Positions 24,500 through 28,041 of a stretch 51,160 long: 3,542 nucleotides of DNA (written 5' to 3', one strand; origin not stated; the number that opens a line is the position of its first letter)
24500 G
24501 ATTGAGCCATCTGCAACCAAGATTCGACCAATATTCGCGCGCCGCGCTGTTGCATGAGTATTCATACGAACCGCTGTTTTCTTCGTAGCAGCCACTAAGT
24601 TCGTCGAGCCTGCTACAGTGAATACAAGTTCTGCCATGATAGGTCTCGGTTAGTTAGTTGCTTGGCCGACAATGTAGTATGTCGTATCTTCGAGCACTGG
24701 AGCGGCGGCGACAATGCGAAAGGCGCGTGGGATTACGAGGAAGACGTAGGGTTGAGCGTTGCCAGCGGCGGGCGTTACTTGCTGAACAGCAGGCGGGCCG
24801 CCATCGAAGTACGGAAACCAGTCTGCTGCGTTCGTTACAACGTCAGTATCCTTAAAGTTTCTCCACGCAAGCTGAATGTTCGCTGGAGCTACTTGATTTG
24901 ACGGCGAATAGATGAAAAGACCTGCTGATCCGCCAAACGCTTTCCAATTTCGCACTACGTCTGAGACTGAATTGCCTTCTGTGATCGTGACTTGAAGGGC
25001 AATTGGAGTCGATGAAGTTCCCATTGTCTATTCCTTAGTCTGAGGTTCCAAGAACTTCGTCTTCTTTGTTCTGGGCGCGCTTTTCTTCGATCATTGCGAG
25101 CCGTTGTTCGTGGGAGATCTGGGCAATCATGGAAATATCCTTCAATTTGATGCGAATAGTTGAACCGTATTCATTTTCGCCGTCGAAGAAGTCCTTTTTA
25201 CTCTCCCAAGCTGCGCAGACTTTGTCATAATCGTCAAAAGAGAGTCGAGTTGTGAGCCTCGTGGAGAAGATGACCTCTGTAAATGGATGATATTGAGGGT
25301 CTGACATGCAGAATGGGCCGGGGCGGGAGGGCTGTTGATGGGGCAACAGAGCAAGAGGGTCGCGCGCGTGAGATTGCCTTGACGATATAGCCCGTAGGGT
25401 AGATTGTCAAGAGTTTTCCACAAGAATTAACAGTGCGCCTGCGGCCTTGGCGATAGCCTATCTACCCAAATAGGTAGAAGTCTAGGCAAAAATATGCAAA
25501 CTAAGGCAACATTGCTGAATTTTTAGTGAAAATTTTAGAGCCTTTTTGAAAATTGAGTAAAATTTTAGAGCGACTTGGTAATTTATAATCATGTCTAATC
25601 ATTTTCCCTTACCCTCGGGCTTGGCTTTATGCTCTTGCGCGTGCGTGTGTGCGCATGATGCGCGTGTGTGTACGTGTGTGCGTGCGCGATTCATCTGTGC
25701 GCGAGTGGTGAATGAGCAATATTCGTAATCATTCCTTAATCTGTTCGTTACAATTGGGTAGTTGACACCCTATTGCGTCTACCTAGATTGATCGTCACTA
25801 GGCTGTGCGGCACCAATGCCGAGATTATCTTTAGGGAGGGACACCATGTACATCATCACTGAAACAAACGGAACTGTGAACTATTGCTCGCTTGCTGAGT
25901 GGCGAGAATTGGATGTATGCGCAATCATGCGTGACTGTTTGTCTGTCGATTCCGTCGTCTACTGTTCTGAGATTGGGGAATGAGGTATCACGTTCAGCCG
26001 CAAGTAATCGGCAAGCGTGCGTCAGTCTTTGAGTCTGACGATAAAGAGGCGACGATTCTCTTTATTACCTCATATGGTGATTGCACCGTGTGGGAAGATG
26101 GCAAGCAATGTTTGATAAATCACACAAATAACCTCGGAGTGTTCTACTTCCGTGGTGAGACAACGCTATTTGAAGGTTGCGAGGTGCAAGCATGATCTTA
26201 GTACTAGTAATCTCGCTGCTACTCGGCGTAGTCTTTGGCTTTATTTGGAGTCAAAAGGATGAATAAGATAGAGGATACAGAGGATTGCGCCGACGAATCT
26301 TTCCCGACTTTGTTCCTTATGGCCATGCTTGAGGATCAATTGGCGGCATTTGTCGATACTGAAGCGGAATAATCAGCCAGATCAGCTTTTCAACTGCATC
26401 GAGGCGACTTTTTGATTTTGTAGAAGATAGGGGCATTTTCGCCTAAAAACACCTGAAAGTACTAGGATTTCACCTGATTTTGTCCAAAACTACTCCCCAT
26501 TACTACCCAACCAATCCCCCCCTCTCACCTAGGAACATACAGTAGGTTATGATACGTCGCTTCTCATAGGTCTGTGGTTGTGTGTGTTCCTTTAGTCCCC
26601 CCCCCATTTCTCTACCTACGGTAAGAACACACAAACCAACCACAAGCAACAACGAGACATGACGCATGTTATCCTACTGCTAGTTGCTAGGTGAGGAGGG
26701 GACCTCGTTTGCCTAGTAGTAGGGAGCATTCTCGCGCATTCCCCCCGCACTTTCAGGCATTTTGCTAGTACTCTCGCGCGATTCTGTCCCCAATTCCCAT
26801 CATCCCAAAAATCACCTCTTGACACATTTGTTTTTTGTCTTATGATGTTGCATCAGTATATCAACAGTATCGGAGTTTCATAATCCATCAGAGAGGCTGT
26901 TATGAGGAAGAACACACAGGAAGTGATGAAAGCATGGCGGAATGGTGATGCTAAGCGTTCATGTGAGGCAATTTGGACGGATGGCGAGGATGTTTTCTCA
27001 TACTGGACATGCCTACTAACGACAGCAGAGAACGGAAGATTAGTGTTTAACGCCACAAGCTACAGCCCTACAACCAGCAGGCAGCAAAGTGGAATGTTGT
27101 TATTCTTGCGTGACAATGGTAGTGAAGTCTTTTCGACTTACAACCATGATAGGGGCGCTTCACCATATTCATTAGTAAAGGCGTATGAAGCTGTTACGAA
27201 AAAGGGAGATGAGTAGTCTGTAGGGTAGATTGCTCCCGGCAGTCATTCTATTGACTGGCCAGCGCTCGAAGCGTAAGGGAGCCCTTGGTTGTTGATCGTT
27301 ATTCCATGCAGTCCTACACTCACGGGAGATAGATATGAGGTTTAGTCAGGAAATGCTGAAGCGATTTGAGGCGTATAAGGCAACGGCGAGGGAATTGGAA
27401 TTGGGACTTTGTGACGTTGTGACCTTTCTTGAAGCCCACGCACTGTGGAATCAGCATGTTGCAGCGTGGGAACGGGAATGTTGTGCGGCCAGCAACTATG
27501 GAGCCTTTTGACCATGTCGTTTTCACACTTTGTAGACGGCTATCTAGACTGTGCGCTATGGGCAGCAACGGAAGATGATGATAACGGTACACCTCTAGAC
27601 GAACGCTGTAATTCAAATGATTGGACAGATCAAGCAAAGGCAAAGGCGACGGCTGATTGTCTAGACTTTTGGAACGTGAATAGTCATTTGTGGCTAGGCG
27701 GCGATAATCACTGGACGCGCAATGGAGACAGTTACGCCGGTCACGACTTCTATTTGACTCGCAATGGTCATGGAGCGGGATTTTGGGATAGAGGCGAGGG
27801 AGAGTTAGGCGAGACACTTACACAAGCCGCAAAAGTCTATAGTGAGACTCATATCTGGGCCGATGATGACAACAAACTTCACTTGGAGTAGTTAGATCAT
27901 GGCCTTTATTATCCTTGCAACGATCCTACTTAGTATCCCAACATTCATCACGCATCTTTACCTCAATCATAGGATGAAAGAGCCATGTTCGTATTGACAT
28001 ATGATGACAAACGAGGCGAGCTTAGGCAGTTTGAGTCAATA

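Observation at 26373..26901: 530-nt ORF-free region with a ~240-nt imperfect inverted repeat capped by a C9 run, upstream of a near-consensus promoter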

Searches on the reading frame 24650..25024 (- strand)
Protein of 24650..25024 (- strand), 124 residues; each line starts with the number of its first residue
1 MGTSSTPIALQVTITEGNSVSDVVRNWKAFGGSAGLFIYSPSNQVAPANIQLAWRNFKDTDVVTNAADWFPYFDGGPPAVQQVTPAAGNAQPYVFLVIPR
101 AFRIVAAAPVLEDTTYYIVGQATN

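Call 11: search_protein_families(library=pfam, proteins=[window:24650-25024:-], max_evalue=0.01)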
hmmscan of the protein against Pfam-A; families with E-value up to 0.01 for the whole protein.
window:24650-25024:- (124 aa): 0 families

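Call 12: search_protein_families(library=phrogs, proteins=[window:24650-25024:-], max_evalue=0.01)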
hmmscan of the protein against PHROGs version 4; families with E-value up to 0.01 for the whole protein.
window:24650-25024:- (124 aa): 0 families

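Call 90: find_encoding_contigs(protein=window:24650-25024:-, flank=4000, max_places=5)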
Protein window:24650-25024:- (124 aa): no gene with exactly this product is on record in the collection.

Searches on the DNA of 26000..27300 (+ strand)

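Call 7: search_dna_similar(query=window:26000-27300:+, collection=phages, mode=distant)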
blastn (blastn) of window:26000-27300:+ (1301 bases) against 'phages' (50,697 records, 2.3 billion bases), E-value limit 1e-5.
No match.

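Call 73: search_rna_families(source=window, start=26300, end=26950, threshold=evalue, max_evalue=1)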
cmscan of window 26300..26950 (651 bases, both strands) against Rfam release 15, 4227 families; matches with E-value up to 1: 0.
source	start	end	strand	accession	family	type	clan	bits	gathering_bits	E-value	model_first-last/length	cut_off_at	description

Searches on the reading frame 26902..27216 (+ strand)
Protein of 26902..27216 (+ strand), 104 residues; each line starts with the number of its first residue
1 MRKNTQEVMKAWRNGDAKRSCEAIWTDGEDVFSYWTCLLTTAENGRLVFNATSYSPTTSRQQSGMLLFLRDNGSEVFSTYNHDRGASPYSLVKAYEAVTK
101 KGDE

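Call 11: search_protein_families(library=pfam, proteins=[window:26902-27216:+], max_evalue=0.01)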
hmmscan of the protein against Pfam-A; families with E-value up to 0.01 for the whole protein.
window:26902-27216:+ (104 aa): 0 families

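Call 12: search_protein_families(library=phrogs, proteins=[window:26902-27216:+], max_evalue=0.01)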
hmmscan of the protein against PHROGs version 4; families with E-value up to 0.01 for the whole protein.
window:26902-27216:+ (104 aa): 0 families

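Call 15: find_related_loci(query=window:26902-27216:+, collection=viral_contigs, flank=5000)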
Query window:26902-27216:+ (104 aa) in viral_contigs; peptide patterns used: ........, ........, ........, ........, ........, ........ (x = any residue, [..] = any of these).
19 stretches matched a pattern, but none encodes a relative of the query by tblastn (E <= 1e-3).

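Call 17: find_encoding_contigs(protein=window:26902-27216:+, flank=3000, max_places=10)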
Protein window:26902-27216:+ (104 aa): no gene with exactly this product is on record in the collection.

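Call 18: find_homologous_proteins(query=window:26902-27216:+, max_evalue=0.001)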
Query window:26902-27216:+ (104 aa): 1 proteins with E <= 0.001 among 2 candidates.
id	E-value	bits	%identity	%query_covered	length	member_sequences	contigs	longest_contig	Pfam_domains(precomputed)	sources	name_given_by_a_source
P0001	8.0e-65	233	100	100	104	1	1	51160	-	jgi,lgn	jgi:hypothetical protein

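Call 19: find_encoding_contigs(protein=P0001, flank=1000, max_places=5)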
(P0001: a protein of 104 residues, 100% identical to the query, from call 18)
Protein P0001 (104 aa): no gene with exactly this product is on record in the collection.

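Call 59: search_protein_families(library=pfam, proteins=[window:26902-27216:+], max_evalue=0.05)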
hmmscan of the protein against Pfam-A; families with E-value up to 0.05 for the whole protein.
window:26902-27216:+ (104 aa): 0 families

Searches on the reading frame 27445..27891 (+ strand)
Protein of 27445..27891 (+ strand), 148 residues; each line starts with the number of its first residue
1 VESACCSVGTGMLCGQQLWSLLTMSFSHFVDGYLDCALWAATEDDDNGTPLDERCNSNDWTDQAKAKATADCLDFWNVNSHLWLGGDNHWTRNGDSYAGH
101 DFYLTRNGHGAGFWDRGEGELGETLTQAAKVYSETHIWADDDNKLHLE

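Call 11: search_protein_families(library=pfam, proteins=[window:27445-27891:+], max_evalue=0.01)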
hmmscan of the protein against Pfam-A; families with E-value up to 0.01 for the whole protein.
window:27445-27891:+ (148 aa): 0 families

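Call 12: search_protein_families(library=phrogs, proteins=[window:27445-27891:+], max_evalue=0.01)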
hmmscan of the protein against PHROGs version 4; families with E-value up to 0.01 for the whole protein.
window:27445-27891:+ (148 aa): 2 families
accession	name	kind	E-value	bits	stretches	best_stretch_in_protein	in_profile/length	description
phrog_1915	-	unknown function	1.2e-27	97.9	1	25-144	8-137/141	-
phrog_20867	-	unknown function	9.6e-13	49.4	1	28-135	51-170/193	-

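Call 20: find_related_loci(query=window:27445-27891:+, collection=viral_contigs, flank=6000)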
Query window:27445-27891:+ (148 aa) in viral_contigs; peptide patterns used: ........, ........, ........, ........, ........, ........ (x = any residue, [..] = any of these).
6 stretches matched a pattern, but none encodes a relative of the query by tblastn (E <= 1e-3).
